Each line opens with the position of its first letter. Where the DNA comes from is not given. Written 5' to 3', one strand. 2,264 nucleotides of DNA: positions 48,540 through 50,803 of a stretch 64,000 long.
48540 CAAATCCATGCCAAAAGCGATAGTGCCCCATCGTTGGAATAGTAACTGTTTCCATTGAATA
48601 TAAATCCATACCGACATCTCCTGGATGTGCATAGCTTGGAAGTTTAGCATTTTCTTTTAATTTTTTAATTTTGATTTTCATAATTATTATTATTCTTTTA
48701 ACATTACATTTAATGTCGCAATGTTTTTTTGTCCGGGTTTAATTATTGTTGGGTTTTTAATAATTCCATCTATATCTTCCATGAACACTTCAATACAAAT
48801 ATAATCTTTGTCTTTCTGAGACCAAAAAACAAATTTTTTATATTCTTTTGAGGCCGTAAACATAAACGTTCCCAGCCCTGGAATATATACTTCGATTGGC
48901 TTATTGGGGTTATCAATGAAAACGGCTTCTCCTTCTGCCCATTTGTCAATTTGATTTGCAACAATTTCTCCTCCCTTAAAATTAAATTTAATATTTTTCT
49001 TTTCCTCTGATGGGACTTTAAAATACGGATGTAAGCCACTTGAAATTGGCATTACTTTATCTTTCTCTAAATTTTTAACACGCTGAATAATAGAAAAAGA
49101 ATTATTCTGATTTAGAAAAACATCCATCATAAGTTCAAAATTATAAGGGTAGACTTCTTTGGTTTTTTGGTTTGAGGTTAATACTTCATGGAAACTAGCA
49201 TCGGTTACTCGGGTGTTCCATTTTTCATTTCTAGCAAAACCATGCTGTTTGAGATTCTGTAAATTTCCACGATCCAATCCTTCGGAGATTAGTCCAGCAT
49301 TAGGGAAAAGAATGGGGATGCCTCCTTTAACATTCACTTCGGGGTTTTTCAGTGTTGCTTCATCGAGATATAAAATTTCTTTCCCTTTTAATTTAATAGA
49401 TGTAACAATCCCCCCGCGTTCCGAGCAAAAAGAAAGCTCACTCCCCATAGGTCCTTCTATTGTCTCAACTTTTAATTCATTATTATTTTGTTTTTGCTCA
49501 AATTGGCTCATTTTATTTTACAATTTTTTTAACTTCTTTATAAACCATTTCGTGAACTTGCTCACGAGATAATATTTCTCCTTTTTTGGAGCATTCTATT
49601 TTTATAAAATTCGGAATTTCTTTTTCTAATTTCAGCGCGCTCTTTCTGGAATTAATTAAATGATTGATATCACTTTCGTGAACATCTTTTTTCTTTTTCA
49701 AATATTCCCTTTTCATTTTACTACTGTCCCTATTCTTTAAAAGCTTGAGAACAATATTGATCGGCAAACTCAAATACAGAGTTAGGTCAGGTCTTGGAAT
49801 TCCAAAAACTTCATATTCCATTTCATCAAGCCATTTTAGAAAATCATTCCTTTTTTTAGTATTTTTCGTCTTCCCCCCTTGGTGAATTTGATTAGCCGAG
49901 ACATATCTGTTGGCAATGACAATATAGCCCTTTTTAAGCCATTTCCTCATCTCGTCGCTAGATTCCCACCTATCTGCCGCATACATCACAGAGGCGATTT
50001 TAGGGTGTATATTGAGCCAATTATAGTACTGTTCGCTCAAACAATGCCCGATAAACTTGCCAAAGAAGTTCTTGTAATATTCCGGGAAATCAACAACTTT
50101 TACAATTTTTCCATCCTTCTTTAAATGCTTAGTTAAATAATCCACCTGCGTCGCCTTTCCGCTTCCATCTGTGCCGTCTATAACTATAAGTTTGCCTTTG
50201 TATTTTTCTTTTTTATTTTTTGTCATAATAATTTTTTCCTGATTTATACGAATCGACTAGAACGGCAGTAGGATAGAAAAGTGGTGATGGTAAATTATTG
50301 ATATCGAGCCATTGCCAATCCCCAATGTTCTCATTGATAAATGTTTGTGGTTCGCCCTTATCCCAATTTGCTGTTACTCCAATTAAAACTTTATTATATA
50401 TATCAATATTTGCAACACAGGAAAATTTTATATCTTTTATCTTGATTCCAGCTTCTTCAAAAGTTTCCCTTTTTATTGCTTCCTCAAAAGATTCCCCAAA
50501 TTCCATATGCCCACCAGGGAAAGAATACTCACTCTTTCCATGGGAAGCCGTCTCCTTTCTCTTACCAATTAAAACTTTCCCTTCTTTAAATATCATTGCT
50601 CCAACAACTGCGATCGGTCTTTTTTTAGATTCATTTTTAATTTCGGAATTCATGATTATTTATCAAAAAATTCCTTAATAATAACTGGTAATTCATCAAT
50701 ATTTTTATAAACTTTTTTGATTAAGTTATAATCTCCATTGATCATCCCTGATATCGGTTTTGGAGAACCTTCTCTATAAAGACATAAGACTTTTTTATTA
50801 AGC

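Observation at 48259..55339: Dense thymidylate/deoxynucleotide-sanitation supercluster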

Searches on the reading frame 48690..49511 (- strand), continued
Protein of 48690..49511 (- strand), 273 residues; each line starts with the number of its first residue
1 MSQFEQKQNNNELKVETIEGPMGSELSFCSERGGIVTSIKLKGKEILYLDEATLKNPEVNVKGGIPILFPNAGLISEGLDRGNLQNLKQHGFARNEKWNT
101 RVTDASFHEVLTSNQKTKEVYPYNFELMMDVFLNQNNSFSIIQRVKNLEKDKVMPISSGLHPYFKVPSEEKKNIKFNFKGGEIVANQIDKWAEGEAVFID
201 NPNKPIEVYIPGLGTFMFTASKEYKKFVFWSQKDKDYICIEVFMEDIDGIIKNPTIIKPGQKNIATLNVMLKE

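Call 69: search_solved_structures(query=L083:3273-3866:+, max_evalue=0.01)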
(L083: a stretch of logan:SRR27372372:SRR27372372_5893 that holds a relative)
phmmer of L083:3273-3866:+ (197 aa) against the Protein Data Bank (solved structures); distinct sequences matched with E-value up to 0.01: 5.
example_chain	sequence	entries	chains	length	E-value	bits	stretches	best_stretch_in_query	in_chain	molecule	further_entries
8pql_U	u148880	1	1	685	8.2e-05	25.8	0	81-132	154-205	Ubiquitin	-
8pql_E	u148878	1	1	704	0.0001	25.5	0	80-131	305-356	Polyubiquitin-C,Nucleotide exchange factor SIL1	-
8q7r_U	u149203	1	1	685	0.00016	24.8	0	80-131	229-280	Ubiquitin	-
5b83_A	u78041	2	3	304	0.0035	20.4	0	80-131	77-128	tetra ubiquitin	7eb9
7yui_A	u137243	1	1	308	0.0037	20.4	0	80-132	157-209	Polyubiquitin-C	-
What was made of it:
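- Tried and rejected: The unknown 197-aa gene in L083 gave only spurious ubiquitin hits (call 69).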

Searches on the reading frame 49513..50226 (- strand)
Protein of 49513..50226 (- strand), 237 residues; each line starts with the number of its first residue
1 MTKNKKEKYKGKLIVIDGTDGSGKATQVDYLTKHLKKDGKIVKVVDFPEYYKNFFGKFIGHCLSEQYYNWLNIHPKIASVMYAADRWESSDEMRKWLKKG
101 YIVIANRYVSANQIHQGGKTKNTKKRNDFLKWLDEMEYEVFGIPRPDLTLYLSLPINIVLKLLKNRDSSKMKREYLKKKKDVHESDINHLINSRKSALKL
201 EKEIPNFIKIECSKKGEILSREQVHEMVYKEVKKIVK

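Call 3: search_protein_families(library=pfam, proteins=[window:49513-50226:-], max_evalue=0.01)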
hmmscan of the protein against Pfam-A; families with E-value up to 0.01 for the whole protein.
window:49513-50226:- (237 aa): 2 families
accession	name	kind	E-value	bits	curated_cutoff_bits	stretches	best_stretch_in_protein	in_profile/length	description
PF02223.23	Thymidylate_kin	-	1.1e-19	71.2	27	1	16-184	1-157/185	Thymidylate kinase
PF01712.25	dNK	-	5.6e-08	33.2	27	1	14-235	1-201/203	Deoxynucleoside kinase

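Call 4: search_protein_families(library=ncbifam, proteins=[window:49513-50226:-], max_evalue=0.01)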
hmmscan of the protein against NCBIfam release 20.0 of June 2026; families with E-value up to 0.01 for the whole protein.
window:49513-50226:- (237 aa): 6 families
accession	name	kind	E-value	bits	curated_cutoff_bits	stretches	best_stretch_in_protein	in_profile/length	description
NF005923.0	PRK07933.1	equivalog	4.3e-30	104.7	193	1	13-186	2-168/213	dTMP kinase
TIGR00041.1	DTMP_kinase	equivalog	2.4e-22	79.6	83.25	1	10-184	3-168/196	dTMP kinase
NF005807.0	PRK07667.1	equivalog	0.0024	17.5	221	1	6-51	12-57/193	kinase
TIGR00750.1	lao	equivalog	0.0026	16.9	240.75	1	12-45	35-68/300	methylmalonyl Co-A mutase-associated GTPase MeaB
TIGR02788.1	VirB11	equivalog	0.0032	16.6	249.95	1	11-50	144-183/308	P-type DNA transfer ATPase VirB11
NF010335.0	PRK13764.1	equivalog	0.0065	15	340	1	14-48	266-300/613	ATPase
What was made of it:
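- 49513..50226 (-): Tmk-like dTMP kinase. TIGR00041 scores 79.6 bits, under its cutoff of 83.25 (calls 3, 4).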

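Call 6: search_protein_families(library=padloc, proteins=[window:49513-50226:-], max_evalue=0.01)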
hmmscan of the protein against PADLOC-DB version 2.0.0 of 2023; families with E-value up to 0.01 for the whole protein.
window:49513-50226:- (237 aa): 3 families
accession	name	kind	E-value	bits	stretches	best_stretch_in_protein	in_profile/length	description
PDLC04690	PDC-M51B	-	6.4e-10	37.1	1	78-181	56-148/191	-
PDLC02911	VakA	-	0.0012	17.4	1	13-230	4-157/163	-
PDLC04140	mad8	-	0.0069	13.9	1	10-132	26-129/314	mads_8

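Call 17: search_solved_structures(query=window:49513-50226:-, show_alignments=1, max_evalue=0.001)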
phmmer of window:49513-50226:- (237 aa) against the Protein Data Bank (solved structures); distinct sequences matched with E-value up to 0.001: 37.
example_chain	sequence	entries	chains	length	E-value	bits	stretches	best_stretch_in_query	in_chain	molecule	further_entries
5uiv_A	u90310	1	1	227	5.2e-15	58.5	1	10-162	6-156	Bifunctional thymidylate/uridylate kinase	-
2wwf_A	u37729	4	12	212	3.1e-12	49.4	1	7-161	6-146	THYMIDILATE KINASE, PUTATIVE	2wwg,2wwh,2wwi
2yof_A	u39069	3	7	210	3.4e-12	49.3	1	7-161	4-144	THYMIDYLATE KINASE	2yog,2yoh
1tmk_A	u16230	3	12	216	4.6e-12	48.8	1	10-154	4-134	THYMIDYLATE KINASE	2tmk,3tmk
1e9f_A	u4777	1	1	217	1.1e-11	47.6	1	10-160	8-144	THYMIDYLATE KINASE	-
1e9c_A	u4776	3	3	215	1e-10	44.4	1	10-156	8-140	THYMIDYLATE KINASE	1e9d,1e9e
3hjn_A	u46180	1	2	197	1.1e-10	44.3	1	14-181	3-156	Thymidylate kinase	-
4unp_A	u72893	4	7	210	1.2e-10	44.1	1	13-159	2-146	THYMIDYLATE KINASE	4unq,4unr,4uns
1g3u_A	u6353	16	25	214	1.3e-10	44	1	13-159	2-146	THYMIDYLATE KINASE | THYMIDYLATE KINASE TMK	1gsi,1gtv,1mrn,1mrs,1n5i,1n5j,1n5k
4unn_A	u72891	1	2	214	1.4e-10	43.9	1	13-159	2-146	THYMIDYLATE KINASE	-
5xbh_A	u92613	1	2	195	1.5e-10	43.9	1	13-179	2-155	Thymidylate kinase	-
2pbr_A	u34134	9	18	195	1.8e-10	43.6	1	13-179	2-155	Thymidylate kinase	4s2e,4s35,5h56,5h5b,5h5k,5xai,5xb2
1e98_A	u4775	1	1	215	2.3e-10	43.3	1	10-156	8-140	THYMIDYLATE KINASE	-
1e2d_A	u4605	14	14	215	2.3e-10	43.3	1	10-156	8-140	THYMIDYLATE KINASE | similar to THYMIDYLATE KINASE (DTMP KINASE) | Similar to deoxythymidylate kinase (thymidylate kinase)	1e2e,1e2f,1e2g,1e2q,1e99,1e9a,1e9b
2xx3_A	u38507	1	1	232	2.7e-10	43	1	10-156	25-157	THYMIDYLATE KINASE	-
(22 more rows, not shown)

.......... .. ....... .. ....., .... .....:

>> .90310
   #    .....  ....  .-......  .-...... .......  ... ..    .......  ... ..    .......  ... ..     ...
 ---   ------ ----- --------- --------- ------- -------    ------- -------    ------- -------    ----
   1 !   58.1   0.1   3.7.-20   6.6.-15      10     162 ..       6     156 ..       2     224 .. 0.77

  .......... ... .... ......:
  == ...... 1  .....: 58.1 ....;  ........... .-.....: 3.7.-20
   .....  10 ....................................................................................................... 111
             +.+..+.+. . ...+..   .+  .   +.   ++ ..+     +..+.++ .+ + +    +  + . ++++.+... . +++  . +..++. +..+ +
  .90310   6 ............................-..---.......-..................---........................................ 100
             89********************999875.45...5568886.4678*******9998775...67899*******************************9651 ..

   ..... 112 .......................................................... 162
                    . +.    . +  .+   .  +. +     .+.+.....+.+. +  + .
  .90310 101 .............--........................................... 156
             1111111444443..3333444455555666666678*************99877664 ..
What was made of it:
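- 49513..50226 (-): All 37 PDB matches are thymidylate kinases (call 17).
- On dTMP kinase (Tmk): Pfam PF02223 is met (71.2 against 27), and all 37 PDB matches are thymidylate kinases (call 17).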

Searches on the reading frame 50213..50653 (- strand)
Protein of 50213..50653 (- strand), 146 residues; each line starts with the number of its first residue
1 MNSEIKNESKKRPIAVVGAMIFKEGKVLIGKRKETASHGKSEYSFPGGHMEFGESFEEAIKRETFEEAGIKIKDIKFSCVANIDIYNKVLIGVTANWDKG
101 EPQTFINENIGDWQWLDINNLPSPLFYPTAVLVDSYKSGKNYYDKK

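Call 3: search_protein_families(library=pfam, proteins=[window:50213-50653:-], max_evalue=0.01)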
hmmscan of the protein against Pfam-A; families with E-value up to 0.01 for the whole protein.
window:50213-50653:- (146 aa): 2 families
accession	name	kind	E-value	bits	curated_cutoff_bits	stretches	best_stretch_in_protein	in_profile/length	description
PF00293.34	NUDIX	-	2.7e-15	57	21.1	1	15-121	4-118/134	NUDIX domain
PF14815.12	NUDIX_4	-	3.6e-05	23.9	35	1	19-124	3-100/113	NUDIX domain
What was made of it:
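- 50213..50653 (-): NUDIX-B, similar to the NUDT15 / NUDX1 group. PF00293, 57 bits (call 3).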

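Call 4: search_protein_families(library=ncbifam, proteins=[window:50213-50653:-], max_evalue=0.01)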
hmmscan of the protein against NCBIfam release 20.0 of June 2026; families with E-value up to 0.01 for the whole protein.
window:50213-50653:- (146 aa): 26 families (the best 25 are shown)
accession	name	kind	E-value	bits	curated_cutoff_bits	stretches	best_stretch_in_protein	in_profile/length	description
NF001299.0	PRK00241.1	equivalog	2.6e-13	50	158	1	21-123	142-240/263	NAD(+) diphosphatase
NF006530.0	PRK08999.1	equivalog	5.3e-12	45.4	245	1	12-78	4-70/315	Nudix family hydrolase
TIGR00586.1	mutt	equivalog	3.9e-11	43.1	97.9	1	9-84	2-73/129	8-oxo-dGTP diphosphatase MutT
NF008044.0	PRK10776.1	equivalog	3e-09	36.8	148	1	11-77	3-67/130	8-oxo-dGTP diphosphatase MutT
NF007834.0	PRK10546.1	equivalog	7.1e-09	35.6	156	1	14-85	4-74/135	pyrimidine (deoxy)nucleoside triphosphate diphosphatase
TIGR02705.1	nudix_YtkD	equivalog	3.5e-08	33.1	154.4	1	37-83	41-87/156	RNA deprotection pyrophosphohydrolase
NF001938.0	PRK00714.1-5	equivalog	4.3e-08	32.7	116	1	15-72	14-76/172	RNA pyrophosphohydrolase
NF001934.0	PRK00714.1-1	equivalog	1.5e-06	27.7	241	1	18-79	12-69/176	RNA pyrophosphohydrolase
NF003785.0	PRK05379.1-1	equivalog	8.6e-06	25.2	418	1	12-77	201-264/347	bifunctional nicotinamide-nucleotide adenylyltransferase/Nudix hydroxylase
NF001937.0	PRK00714.1-4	equivalog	2e-05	24.3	139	1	20-77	15-67/161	RNA pyrophosphohydrolase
NF041652.1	Nud_hyd_Dein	equivalog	3e-05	24.3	200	1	23-78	23-80/152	Nudix hydrolase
NF012016.0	PRK15472.1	equivalog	3.5e-05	23.5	95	1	15-73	5-63/141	nucleoside triphosphatase NudI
NF003791.0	PRK05379.2-3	equivalog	4.6e-05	22.8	409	1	16-73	204-259/340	bifunctional nicotinamide-nucleotide adenylyltransferase/Nudix hydroxylase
NF008736.0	PRK11762.1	equivalog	0.00013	21.5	169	1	15-77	49-110/186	ADP compounds hydrolase NudE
NF001936.0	PRK00714.1-3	equivalog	0.00023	21.1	118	1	19-75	17-69/155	RNA pyrophosphohydrolase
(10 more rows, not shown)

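Call 6: search_protein_families(library=padloc, proteins=[window:50213-50653:-], max_evalue=0.01)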
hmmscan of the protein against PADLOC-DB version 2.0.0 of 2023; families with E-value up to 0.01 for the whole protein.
window:50213-50653:- (146 aa): 1 family
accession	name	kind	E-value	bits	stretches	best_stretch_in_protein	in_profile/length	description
PDLC04899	PDC-S07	-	1.2e-17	61.9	1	12-128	5-119/135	-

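Call 49: search_solved_structures(query=window:50213-50653:-, show_alignments=1, max_evalue=0.00001)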
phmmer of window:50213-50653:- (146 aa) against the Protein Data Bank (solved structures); distinct sequences matched with E-value up to 0.00001: 21.
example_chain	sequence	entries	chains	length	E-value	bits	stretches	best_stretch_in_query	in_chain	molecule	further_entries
6dby_A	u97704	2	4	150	1.8e-19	73.1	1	15-133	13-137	Nudix hydrolase 1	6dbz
6fl4_A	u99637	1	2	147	1.9e-19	73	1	15-133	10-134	Nudix hydrolase 1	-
5gp0_E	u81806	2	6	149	2.1e-19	72.9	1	15-133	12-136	Nudix hydrolase 1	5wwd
4kyx_A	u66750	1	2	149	9.3e-19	70.8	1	13-134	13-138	ADP-ribose pyrophosphatase MutT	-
5wy6_E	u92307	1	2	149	1.3e-18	70.3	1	15-133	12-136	Nudix hydrolase 1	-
6ypb_A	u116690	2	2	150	1.1e-15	60.8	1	14-133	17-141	Geranyl diphosphate phosphohydrolase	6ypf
7b65_A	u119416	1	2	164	8.2e-15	58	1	24-123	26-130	Nucleotide triphosphate diphosphatase NUDT15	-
5bon_A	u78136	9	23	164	9.4e-15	57.8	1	24-123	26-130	Probable 8-oxo-dGTP diphosphatase NUDT15 | Nucleotide triphosphate diphosphatase NUDT15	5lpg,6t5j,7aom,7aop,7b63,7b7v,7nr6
7b66_A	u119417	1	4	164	1e-14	57.7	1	24-123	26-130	Nucleotide triphosphate diphosphatase NUDT15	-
7b64_A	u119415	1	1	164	1.1e-14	57.5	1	25-123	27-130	Nucleotide triphosphate diphosphatase NUDT15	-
7b67_A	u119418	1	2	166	1.7e-14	56.9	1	26-123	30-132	Nucleotide triphosphate diphosphatase NUDT15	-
3ees_A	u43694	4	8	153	1.6e-11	47.3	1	11-104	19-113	Probable pyrophosphohydrolase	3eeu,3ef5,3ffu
4dyw_A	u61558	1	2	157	2.1e-09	40.4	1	11-134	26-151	MutT/NUDIX family protein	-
3id9_A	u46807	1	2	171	9e-07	31.9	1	15-102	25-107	MutT/NUDIX family protein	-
5otn_A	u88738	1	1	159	1.3e-06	31.3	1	20-126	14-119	Nudix (Nucleoside diphosphate linked moiety X)-type motif 1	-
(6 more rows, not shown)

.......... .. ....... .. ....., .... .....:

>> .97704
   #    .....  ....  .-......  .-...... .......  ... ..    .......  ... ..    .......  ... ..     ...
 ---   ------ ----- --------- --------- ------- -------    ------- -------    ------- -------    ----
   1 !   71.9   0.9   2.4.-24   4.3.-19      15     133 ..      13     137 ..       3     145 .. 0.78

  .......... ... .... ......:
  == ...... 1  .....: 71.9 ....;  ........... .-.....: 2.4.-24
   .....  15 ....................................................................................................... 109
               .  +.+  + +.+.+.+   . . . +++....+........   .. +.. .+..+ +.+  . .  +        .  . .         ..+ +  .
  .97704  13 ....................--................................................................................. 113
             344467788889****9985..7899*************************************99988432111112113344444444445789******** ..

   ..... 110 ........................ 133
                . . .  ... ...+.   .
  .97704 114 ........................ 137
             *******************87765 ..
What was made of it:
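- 50213..50653 (-): Best PDB matches are Arabidopsis NUDX1 (E 1.8e-19) and human NUDT15 (E about 1e-14) (call 49).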
